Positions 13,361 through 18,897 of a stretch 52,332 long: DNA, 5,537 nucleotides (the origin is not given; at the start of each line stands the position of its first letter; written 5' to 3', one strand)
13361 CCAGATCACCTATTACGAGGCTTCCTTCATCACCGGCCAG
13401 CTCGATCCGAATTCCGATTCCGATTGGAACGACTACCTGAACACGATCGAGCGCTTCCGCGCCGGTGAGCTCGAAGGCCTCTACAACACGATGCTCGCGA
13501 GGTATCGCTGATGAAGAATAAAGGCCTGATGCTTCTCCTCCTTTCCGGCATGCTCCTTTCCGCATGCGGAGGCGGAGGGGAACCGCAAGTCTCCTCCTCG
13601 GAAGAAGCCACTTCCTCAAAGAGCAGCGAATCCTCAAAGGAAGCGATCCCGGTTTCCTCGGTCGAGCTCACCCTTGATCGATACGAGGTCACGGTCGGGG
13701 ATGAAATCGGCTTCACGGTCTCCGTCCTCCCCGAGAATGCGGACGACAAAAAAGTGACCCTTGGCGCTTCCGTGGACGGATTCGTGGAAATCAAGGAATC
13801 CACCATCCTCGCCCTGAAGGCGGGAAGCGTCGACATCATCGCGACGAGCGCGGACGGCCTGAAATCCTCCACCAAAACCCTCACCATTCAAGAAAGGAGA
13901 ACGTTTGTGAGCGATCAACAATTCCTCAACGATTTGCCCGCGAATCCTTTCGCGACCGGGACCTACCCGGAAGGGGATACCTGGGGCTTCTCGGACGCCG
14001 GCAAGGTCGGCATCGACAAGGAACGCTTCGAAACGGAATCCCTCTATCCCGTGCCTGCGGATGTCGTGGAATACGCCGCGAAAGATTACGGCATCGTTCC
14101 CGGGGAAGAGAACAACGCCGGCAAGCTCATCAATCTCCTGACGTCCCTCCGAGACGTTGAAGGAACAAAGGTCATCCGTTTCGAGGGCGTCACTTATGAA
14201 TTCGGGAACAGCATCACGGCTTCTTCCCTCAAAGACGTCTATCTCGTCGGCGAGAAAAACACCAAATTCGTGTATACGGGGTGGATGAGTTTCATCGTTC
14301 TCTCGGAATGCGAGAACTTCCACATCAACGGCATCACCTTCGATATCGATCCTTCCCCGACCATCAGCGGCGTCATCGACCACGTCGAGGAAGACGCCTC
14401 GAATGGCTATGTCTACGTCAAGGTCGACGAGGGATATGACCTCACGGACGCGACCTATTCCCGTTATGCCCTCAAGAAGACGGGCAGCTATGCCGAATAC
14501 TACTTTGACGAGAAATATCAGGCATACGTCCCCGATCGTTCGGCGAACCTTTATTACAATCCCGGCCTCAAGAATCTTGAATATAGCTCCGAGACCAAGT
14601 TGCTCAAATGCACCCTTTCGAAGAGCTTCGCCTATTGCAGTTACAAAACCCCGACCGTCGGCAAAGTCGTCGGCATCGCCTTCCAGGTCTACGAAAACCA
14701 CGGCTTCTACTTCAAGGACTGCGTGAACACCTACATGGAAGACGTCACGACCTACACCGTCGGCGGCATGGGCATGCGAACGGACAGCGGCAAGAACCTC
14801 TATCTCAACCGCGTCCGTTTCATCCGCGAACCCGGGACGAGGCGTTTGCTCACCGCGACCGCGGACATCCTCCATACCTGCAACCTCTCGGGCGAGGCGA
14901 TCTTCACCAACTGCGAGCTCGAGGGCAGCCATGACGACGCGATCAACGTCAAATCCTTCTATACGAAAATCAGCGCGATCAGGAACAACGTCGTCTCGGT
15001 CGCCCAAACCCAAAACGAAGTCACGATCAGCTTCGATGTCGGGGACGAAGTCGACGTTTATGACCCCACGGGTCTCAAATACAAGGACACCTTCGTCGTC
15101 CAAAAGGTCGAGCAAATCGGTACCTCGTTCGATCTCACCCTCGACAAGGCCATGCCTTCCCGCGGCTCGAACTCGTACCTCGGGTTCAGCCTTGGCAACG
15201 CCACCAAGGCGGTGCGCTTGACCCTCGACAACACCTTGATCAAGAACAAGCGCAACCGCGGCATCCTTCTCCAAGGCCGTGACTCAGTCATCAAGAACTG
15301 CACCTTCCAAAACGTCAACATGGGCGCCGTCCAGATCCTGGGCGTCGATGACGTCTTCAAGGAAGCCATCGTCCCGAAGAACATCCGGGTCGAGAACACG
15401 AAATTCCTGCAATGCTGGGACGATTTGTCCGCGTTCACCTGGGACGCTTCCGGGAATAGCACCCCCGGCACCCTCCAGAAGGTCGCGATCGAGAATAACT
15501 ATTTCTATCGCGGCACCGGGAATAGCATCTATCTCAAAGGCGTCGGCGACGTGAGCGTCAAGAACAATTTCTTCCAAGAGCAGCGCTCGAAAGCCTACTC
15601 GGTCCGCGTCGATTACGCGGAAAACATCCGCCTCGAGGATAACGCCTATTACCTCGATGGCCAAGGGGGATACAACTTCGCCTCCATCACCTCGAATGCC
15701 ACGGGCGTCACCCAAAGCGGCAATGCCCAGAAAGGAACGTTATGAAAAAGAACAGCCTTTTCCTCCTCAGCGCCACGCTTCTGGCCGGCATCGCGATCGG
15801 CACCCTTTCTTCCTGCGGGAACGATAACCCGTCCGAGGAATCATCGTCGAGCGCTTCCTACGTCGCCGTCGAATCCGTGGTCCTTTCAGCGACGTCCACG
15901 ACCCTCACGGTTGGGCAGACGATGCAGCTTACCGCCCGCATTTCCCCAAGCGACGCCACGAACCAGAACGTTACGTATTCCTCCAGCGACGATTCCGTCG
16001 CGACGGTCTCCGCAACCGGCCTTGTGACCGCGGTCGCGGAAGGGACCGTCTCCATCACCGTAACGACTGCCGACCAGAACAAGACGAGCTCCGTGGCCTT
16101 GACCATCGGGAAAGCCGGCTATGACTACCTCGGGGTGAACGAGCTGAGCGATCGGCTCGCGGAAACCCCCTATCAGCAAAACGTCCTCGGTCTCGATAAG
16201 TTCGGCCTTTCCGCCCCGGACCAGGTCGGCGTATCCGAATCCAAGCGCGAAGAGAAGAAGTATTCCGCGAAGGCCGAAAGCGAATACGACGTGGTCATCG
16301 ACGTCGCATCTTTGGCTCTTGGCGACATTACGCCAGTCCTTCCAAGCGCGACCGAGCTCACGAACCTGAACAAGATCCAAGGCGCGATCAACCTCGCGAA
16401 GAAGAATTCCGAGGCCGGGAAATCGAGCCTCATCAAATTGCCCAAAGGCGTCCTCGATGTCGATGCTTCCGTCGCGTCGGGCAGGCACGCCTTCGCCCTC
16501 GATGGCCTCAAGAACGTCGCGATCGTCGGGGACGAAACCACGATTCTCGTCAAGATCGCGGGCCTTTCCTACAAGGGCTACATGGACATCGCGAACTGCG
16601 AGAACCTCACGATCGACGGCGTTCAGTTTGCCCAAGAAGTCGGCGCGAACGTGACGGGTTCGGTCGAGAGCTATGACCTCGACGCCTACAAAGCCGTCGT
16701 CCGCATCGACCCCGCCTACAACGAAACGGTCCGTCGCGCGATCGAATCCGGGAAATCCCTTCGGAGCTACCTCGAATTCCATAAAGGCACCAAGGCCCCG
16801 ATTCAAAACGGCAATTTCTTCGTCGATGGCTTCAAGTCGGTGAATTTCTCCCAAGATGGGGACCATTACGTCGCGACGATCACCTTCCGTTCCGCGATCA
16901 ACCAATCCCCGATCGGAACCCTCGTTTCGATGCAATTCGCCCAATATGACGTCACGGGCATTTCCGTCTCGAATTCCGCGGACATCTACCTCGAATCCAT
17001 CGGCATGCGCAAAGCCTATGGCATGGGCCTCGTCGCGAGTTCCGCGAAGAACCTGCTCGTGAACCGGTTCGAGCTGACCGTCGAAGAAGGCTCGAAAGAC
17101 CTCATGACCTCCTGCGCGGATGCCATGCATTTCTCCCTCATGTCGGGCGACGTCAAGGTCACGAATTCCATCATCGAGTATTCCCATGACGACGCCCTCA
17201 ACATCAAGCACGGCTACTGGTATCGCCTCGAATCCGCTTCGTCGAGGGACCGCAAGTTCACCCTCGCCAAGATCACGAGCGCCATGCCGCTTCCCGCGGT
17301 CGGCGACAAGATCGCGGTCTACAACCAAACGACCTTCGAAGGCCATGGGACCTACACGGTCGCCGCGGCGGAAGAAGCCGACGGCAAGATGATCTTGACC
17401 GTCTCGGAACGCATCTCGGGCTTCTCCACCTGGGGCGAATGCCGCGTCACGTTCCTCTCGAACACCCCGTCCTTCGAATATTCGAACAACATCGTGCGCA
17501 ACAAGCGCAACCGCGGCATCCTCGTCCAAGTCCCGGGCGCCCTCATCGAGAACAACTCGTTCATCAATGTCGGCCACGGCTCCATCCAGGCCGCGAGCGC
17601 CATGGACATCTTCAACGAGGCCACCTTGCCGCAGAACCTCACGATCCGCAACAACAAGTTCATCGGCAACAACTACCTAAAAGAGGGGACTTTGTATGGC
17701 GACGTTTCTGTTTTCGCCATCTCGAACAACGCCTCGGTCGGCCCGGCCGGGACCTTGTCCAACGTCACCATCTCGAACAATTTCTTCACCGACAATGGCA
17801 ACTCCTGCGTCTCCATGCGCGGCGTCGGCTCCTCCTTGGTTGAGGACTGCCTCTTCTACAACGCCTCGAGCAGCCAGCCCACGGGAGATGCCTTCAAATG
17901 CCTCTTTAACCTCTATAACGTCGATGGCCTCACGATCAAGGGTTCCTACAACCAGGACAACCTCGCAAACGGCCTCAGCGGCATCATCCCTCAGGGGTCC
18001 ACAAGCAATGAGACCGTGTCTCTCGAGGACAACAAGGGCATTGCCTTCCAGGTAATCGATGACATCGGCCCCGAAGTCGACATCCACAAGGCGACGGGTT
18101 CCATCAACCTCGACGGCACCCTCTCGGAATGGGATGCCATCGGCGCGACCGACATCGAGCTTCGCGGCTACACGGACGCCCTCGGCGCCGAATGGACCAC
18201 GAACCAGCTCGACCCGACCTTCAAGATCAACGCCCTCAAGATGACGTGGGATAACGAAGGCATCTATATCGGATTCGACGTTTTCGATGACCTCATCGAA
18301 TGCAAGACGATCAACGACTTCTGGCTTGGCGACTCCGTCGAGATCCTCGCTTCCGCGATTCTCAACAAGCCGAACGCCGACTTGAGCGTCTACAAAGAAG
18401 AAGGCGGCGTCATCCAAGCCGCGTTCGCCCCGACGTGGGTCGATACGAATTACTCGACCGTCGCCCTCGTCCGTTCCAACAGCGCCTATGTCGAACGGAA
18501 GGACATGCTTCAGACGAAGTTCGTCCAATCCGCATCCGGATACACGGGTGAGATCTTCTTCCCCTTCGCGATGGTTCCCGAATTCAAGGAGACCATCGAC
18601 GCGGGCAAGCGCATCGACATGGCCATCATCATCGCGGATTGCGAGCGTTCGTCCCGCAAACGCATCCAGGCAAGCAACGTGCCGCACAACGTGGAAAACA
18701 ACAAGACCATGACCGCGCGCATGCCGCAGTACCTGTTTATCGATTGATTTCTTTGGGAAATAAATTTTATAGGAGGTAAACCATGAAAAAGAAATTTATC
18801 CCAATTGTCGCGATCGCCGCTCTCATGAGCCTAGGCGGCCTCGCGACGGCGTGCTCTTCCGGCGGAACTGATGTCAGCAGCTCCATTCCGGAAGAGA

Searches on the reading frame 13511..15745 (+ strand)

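Call 46: search_protein_families(library=pfam, proteins=[window:13511-15745:+], max_evalue=0.001)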
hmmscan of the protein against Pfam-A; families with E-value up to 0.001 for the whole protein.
window:13511-15745:+ (744 aa): 2 families
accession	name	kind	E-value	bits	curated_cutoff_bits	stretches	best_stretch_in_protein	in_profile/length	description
PF13229.12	Beta_helix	-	5.2e-10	39.6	25.9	1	572-713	13-134/158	Right handed beta helix region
PF02368.24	Big_2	-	0.00049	20.4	22.8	0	48-123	2-78/79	Bacterial Ig-like domain (group 2)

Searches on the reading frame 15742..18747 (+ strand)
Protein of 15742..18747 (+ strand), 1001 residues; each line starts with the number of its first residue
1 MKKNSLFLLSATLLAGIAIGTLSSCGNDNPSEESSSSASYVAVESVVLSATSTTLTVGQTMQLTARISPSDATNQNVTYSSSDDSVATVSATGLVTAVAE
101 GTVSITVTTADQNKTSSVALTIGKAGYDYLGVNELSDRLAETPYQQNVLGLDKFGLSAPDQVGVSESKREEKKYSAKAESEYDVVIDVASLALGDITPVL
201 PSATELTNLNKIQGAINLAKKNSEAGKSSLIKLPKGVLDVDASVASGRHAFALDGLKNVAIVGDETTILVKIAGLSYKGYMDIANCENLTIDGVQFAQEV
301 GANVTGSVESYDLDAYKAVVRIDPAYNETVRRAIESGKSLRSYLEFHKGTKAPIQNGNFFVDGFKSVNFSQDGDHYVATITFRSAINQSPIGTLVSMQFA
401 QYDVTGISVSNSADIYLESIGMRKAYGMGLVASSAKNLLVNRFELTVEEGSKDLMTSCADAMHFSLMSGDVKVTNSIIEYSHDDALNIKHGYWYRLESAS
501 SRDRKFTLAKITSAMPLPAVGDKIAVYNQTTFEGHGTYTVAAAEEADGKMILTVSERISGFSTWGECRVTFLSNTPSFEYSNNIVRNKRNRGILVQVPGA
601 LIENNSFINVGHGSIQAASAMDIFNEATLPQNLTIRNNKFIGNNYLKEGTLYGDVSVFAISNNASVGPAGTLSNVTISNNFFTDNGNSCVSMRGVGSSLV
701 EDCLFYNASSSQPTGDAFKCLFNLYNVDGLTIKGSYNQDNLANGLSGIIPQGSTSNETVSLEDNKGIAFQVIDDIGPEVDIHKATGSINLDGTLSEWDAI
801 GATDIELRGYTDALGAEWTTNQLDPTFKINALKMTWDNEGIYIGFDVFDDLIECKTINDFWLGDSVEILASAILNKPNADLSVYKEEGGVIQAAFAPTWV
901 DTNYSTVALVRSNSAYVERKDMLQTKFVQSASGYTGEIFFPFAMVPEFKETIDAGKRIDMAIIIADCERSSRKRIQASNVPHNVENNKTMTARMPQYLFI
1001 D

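Call 46: search_protein_families(library=pfam, proteins=[window:15742-18747:+], max_evalue=0.001)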
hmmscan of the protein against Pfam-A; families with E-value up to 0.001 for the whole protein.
window:15742-18747:+ (1001 aa): 4 families
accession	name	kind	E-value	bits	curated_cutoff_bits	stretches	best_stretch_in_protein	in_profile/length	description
PF02368.24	Big_2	-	2.2e-20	72.8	22.8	1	42-116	1-75/79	Bacterial Ig-like domain (group 2)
PF13229.12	Beta_helix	-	1.7e-06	28.2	25.9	0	673-746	55-119/158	Right handed beta helix region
PF22359.2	Big-like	-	1.3e-05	25.7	27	1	76-119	2-45/48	Bacterial Ig-like domain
PF06452.16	CBM9_1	-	1.8e-05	25.1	23.4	1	832-983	35-168/185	Carbohydrate family 9 binding domain-like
